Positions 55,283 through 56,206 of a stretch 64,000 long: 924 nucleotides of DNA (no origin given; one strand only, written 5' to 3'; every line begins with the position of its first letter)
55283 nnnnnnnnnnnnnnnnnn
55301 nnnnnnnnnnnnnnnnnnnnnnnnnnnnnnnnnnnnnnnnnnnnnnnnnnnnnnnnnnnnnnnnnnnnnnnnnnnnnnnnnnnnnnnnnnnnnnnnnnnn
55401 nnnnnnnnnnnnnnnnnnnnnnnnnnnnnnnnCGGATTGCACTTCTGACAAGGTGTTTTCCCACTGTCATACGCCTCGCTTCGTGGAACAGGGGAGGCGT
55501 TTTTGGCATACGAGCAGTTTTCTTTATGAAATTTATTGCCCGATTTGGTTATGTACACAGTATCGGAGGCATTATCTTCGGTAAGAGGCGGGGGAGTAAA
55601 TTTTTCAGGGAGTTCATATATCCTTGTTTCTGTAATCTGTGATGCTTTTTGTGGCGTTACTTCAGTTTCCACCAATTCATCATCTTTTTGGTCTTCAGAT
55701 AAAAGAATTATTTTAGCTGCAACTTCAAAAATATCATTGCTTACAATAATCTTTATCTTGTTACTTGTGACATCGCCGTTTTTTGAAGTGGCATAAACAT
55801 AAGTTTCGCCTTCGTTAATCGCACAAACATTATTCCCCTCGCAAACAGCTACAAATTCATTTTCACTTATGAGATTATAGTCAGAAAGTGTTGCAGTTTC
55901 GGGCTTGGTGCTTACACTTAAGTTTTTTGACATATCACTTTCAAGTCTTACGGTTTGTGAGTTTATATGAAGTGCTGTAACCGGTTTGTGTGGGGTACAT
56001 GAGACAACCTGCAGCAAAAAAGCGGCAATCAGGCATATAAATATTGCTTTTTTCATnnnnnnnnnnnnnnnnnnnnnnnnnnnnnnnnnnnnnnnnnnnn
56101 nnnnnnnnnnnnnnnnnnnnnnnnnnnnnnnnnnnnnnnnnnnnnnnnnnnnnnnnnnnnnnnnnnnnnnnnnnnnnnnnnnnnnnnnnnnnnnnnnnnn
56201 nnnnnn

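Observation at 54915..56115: Tandem paralogous CopG/RHH-like small proteins downstream of a Cys/His-tailed lipoprotein, with direct-repeat operators and an internal antisense-facing promoter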

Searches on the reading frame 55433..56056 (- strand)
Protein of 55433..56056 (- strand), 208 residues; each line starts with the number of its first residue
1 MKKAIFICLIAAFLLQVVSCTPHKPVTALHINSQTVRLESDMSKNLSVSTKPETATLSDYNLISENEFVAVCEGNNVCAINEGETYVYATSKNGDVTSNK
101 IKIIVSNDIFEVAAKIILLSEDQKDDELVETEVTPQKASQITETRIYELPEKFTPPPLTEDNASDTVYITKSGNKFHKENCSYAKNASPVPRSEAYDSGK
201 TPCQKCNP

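Call 3: search_protein_families(library=pfam, proteins=[window:55433-56056:-], max_evalue=10)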
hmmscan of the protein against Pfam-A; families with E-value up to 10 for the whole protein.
seq(208 aa): 3 families
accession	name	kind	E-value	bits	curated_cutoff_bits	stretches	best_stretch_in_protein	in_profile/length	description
PF02368.24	Big_2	-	0.0016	18.8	22.8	1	26-96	2-74/79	Bacterial Ig-like domain (group 2)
PF03422.21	CBM_6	-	0.042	14.6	28.9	1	62-137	13-82/125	Carbohydrate binding module (family 6)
PF10913.13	DUF2706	-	0.11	12.9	25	1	2-48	2-45/59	Protein of unknown function (DUF2706)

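Call 4: search_protein_families(library=ncbifam, proteins=[window:55433-56056:-], max_evalue=10)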
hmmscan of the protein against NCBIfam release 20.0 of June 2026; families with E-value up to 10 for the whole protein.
seq(208 aa): 2 families
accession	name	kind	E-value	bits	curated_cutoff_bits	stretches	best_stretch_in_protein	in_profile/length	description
NF053514.2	JUQZ_fam_ocin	equivalog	1.6e-06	28.4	40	1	1-98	1-100/107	BLB8/JUQZ-1 family protein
TIGR02195.1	heptsyl_trn_II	equivalog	0.17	11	134.6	1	43-125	151-235/339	lipopolysaccharide heptosyltransferase II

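Call 26: find_homologous_proteins(query=window:55433-56056:-, max_evalue=0.001)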
Query seq(208 aa) (208 aa): 20 proteins with E <= 0.001 among 231 candidates.
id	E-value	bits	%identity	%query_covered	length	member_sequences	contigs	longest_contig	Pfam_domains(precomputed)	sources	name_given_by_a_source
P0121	8.9e-131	451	100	100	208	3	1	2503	-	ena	-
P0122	4.3e-90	319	72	100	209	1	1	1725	-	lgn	-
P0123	4.1e-87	309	70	92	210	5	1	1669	-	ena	-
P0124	4.5e-69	250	59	100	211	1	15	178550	-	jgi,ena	-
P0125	2.1e-66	241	56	99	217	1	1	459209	-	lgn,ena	-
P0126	1.7e-62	229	57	100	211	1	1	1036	-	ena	-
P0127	2.2e-62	228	58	88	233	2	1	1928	-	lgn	-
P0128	1.0e-61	226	52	100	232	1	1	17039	-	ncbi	-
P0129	1.0e-60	223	57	88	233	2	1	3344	-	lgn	-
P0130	2.7e-60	221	55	88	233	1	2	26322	-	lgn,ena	-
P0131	4.4e-59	218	51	96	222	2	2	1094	PF02368.25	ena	-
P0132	9.9e-59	216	54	88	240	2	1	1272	-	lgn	-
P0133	9.8e-58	213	52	100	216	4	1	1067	-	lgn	-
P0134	1.5e-56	209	55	89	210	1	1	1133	-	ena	-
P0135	8.3e-52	194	51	88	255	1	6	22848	-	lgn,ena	-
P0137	1.0e-50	190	49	97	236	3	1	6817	-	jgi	-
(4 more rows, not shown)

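Call 27: find_encoding_contigs(protein=P0124, flank=5000, max_places=3)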
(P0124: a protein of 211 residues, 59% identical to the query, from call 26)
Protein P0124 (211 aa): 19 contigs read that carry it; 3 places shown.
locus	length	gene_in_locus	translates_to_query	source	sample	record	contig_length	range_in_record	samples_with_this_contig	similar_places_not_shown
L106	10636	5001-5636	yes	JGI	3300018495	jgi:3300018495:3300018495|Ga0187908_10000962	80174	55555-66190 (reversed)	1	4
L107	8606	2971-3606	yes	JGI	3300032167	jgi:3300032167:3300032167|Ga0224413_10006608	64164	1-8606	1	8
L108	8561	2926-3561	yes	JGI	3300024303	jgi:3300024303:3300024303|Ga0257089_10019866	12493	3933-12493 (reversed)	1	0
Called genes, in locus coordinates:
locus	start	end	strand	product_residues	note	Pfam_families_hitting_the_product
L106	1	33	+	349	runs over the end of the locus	PF13180:PDZ_2 (weak), PF17820:PDZ_6 (weak), PF05580:Peptidase_S55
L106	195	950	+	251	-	PF00072:Response_reg, PF08769:Spo0A_C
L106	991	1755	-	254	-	PF01416:PseudoU_synth_1, PF10105:DUF2344 (faint), PF01416:PseudoU_synth_1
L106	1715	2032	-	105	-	PF01381:HTH_3 (weak)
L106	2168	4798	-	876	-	PF01326:PPDK_N, PF00391:PEP-utilizers, PF02896:PEP-utilizers_C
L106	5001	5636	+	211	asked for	-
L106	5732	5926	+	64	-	PF12844:HTH_19, PF13560:HTH_31, PF01381:HTH_3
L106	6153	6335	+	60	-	-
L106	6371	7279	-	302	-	PF01261:AP_endonuc_2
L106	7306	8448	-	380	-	PF13385:Laminin_G_3, PF07833:Cu_amine_oxidN1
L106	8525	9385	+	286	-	PF07934:OGG_N, PF00730:HhH-GPD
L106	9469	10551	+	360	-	PF00266:Aminotran_5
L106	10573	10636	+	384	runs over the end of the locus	PF00389:2-Hacid_dh, PF02826:2-Hacid_dh_C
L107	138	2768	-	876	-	PF01326:PPDK_N, PF00391:PEP-utilizers, PF02896:PEP-utilizers_C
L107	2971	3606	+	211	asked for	-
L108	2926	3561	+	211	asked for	-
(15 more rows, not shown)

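Call 28: find_encoding_contigs(protein=P0125, flank=5000, max_places=2)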
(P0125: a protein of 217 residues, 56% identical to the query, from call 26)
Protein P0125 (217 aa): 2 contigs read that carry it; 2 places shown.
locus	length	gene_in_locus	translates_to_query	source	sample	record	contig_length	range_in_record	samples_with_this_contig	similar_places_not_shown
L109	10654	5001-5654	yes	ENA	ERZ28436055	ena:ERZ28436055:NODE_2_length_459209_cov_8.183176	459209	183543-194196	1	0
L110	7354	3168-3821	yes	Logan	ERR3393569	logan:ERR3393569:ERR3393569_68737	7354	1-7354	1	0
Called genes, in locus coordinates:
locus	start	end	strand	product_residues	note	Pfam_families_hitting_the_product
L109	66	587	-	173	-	PF00156:Pribosyltran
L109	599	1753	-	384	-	PF00389:2-Hacid_dh, PF02826:2-Hacid_dh_C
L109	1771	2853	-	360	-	PF00266:Aminotran_5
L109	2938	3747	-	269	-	PF07934:OGG_N, PF00730:HhH-GPD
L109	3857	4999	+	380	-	PF13385:Laminin_G_3, PF07833:Cu_amine_oxidN1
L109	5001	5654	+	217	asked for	-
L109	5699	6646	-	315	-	PF01408:GFO_IDH_MocA, PF03447:NAD_binding_3 (weak), PF02894:GFO_IDH_MocA_C, PF22725:GFO_IDH_MocA_C3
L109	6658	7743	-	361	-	PF01408:GFO_IDH_MocA, PF03447:NAD_binding_3 (weak), PF22725:GFO_IDH_MocA_C3, PF02894:GFO_IDH_MocA_C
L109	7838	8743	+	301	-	PF07883:Cupin_2 (weak), PF02311:AraC_binding, PF00165:HTH_AraC (weak), PF12833:HTH_18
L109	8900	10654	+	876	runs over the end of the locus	PF01326:PPDK_N, PF00391:PEP-utilizers, PF02896:PEP-utilizers_C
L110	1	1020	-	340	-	?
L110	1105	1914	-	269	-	PF07934:OGG_N, PF00730:HhH-GPD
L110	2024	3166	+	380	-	PF13385:Laminin_G_3, PF07833:Cu_amine_oxidN1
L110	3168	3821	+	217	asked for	-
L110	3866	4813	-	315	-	PF01408:GFO_IDH_MocA, PF03447:NAD_binding_3 (weak), PF02894:GFO_IDH_MocA_C, PF22725:GFO_IDH_MocA_C3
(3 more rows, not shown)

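Call 29: find_encoding_contigs(protein=P0128, flank=5000, max_places=2)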
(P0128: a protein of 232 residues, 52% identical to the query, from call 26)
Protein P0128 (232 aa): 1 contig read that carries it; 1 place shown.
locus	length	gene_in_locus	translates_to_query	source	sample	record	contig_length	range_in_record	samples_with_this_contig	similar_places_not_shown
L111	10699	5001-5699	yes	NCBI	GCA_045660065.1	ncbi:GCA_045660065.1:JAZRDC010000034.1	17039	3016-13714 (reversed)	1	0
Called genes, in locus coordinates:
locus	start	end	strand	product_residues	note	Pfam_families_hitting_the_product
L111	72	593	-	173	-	PF00156:Pribosyltran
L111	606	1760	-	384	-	PF00389:2-Hacid_dh, PF03446:NAD_binding_2 (faint), PF02826:2-Hacid_dh_C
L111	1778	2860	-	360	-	PF00266:Aminotran_5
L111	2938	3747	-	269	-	PF07934:OGG_N, PF00730:HhH-GPD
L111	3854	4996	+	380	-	PF13385:Laminin_G_3, PF07833:Cu_amine_oxidN1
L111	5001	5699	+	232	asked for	-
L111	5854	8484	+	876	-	PF01326:PPDK_N, PF00391:PEP-utilizers, PF02896:PEP-utilizers_C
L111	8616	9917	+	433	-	PF03553:Na_H_antiporter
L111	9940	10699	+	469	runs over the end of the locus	PF00144:Beta-lactamase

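Call 54: search_protein_families(library=padloc, proteins=[window:55433-56056:-], max_evalue=1)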
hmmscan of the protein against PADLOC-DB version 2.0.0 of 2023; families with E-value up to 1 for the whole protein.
seq(208 aa): 0 families

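Call 55: search_protein_families(library=phrogs, proteins=[window:55433-56056:-], max_evalue=1)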
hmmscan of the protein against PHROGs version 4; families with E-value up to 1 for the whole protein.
seq(208 aa): 5 families
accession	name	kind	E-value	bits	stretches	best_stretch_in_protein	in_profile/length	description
phrog_14556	-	unknown function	4.9e-08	33.2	1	69-208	369-451/451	-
phrog_341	-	tail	7.4e-07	30.4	1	21-107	62-149/154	major tail protein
phrog_215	-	head and packaging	2.4e-06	27.9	1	21-113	218-311/491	structural protein with Ig domain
phrog_41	-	tail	0.019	15.6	1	21-106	155-243/245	major tail protein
phrog_36052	-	unknown function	0.9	10.9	0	173-187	32-46/65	-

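Call 59: predict_structure(alignment_id=A4)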
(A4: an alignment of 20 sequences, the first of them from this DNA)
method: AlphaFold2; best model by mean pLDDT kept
length: 208 residues; sequences in the alignment: 20
mean_pLDDT: 77.3   pTM: 0.44
mean pLDDT of the five models: 77.3, 75.6, 74.6, 65.0, 53.8
residues with pLDDT >= 90: 63; 70-90: 83; 50-70: 39; < 50: 23
segments of 3 or more residues with pLDDT < 50: 121-131, 140-150
pLDDT, mean of each block of 10 residues (from residue 1): 77 69 78 87 90 88 92 92 91 91 79 53 46 52 45 66 88 84 87 88 79
secondary structure, 60 per line:
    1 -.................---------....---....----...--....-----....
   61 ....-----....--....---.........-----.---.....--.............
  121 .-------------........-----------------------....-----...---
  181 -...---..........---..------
elements in order: H2-18 E28-31 E35-38 E43-45 E48-51 E60-64 E70-73 E76-79 E83-91 E101-105 H108-121 H135-142 E166-169 E175-177 E188-191 H192-197

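Call 72: find_encoding_contigs(protein=P0130, flank=3000, max_places=2)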
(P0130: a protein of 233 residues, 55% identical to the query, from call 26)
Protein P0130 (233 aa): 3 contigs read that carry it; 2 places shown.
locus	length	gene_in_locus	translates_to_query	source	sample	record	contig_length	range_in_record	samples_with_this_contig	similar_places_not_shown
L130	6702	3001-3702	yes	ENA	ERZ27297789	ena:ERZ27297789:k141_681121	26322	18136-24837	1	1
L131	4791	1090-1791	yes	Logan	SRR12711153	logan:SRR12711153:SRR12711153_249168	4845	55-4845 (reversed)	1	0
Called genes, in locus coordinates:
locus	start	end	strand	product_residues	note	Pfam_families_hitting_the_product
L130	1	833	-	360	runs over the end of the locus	PF00266:Aminotran_5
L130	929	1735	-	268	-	PF07934:OGG_N, PF00730:HhH-GPD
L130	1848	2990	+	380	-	PF13385:Laminin_G_3, PF07833:Cu_amine_oxidN1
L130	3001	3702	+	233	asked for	-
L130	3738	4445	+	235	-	PF01841:Transglut_core (weak)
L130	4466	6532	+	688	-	PF00069:Pkinase, PF07714:PK_Tyr_Ser-Thr, PF13676:TIR_2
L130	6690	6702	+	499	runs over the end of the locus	?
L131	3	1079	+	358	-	?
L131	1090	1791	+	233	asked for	-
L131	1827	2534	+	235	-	PF01841:Transglut_core (weak)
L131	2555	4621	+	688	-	PF00069:Pkinase, PF07714:PK_Tyr_Ser-Thr, PF13676:TIR_2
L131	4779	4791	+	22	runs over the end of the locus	?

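Call 73: find_encoding_contigs(protein=P0135, flank=3000, max_places=2)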
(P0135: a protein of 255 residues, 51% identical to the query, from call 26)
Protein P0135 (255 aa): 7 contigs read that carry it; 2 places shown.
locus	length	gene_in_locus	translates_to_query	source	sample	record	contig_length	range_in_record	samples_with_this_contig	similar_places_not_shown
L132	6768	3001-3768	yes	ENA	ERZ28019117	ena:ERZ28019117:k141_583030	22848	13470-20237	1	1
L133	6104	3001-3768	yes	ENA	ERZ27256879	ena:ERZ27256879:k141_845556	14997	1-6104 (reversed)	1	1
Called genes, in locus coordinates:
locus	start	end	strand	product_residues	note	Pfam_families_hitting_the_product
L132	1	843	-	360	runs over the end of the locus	PF00266:Aminotran_5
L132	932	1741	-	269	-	PF07934:OGG_N, PF00730:HhH-GPD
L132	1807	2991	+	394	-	PF13385:Laminin_G_3, PF07833:Cu_amine_oxidN1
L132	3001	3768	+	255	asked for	-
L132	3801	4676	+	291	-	PF00892:EamA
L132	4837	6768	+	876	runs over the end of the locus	PF01326:PPDK_N, PF00391:PEP-utilizers, PF02896:PEP-utilizers_C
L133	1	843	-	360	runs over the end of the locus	PF00266:Aminotran_5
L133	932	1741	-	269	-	PF07934:OGG_N, PF00730:HhH-GPD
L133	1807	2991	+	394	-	PF13385:Laminin_G_3, PF07833:Cu_amine_oxidN1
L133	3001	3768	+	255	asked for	-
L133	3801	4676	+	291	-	PF00892:EamA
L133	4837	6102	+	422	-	?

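Call 74: find_encoding_contigs(protein=P0137, flank=3000, max_places=2)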
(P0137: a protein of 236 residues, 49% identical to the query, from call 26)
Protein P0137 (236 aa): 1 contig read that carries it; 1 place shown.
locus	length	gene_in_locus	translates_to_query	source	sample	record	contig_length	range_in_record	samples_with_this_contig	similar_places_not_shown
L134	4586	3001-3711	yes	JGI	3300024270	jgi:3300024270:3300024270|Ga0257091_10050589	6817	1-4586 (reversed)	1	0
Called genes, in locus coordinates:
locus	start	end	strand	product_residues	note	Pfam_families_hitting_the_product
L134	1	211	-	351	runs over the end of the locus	PF00485:PRK (faint)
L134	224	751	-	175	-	PF12822:ECF_trnsprt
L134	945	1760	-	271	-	PF07934:OGG_N, PF00730:HhH-GPD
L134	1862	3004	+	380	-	PF13385:Laminin_G_3, PF07833:Cu_amine_oxidN1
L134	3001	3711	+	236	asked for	-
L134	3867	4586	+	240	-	?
